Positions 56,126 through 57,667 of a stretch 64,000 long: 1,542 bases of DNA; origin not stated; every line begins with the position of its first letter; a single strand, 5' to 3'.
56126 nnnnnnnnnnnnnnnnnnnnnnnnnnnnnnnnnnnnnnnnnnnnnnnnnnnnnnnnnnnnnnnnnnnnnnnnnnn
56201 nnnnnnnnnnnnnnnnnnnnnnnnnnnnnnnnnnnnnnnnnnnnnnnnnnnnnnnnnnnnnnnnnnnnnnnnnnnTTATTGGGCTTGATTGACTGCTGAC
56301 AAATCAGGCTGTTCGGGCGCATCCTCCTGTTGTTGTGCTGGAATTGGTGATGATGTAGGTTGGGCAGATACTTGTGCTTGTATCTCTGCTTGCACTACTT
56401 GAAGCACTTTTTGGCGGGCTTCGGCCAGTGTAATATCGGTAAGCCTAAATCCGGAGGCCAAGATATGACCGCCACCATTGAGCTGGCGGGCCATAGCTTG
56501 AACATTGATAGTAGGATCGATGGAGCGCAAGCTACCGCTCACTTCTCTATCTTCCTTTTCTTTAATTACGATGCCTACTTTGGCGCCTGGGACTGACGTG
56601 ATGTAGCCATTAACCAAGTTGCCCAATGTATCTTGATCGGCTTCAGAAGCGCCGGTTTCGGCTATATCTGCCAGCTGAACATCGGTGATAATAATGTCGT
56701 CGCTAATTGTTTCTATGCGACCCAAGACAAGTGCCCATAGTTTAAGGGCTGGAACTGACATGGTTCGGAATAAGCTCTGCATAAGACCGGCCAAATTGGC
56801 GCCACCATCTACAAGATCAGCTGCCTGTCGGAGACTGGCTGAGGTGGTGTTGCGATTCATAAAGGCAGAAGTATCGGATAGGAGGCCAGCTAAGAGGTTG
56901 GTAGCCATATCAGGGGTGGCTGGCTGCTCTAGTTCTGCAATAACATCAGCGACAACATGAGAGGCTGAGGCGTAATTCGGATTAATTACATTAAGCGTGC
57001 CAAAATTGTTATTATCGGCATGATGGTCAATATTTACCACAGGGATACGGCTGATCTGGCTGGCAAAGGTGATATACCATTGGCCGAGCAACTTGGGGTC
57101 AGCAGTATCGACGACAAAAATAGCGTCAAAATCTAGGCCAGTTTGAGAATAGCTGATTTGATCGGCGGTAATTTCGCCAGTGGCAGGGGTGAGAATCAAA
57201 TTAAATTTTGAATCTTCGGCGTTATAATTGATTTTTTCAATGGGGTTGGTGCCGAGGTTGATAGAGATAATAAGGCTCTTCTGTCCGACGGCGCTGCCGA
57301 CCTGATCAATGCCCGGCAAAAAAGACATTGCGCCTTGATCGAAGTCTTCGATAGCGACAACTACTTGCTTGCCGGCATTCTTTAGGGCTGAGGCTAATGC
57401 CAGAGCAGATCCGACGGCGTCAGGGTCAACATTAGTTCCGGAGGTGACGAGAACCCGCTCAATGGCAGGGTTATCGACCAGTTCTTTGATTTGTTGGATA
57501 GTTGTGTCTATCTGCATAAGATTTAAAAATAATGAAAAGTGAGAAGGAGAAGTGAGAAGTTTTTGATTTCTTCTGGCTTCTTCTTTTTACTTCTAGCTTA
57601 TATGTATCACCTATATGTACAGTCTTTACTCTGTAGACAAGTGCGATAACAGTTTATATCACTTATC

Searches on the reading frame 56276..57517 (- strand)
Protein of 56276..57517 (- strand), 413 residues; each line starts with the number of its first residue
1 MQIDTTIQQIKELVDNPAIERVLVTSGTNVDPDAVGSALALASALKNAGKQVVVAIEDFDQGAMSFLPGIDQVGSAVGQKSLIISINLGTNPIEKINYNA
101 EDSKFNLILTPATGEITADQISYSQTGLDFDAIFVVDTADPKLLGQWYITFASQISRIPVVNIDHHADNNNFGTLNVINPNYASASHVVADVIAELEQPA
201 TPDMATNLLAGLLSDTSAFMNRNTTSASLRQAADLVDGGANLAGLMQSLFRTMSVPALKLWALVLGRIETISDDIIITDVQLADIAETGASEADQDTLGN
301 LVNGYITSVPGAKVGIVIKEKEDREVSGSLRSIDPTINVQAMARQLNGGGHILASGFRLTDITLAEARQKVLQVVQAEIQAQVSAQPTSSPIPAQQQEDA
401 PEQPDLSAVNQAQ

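Call 56: search_protein_families(library=pfam, proteins=[window:56276-57517:-], max_evalue=0.00001)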
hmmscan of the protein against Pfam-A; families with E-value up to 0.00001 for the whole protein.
window:56276-57517:- (413 aa): 2 families
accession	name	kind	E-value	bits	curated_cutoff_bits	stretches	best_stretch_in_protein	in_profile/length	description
PF01368.27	DHH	-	3.1e-14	53.8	28.1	1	22-211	2-124/125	DHH family, N-terminal domain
PF02272.25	DHHA1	-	3.9e-11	43.7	25.9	1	291-380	11-101/102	DHHA1 domain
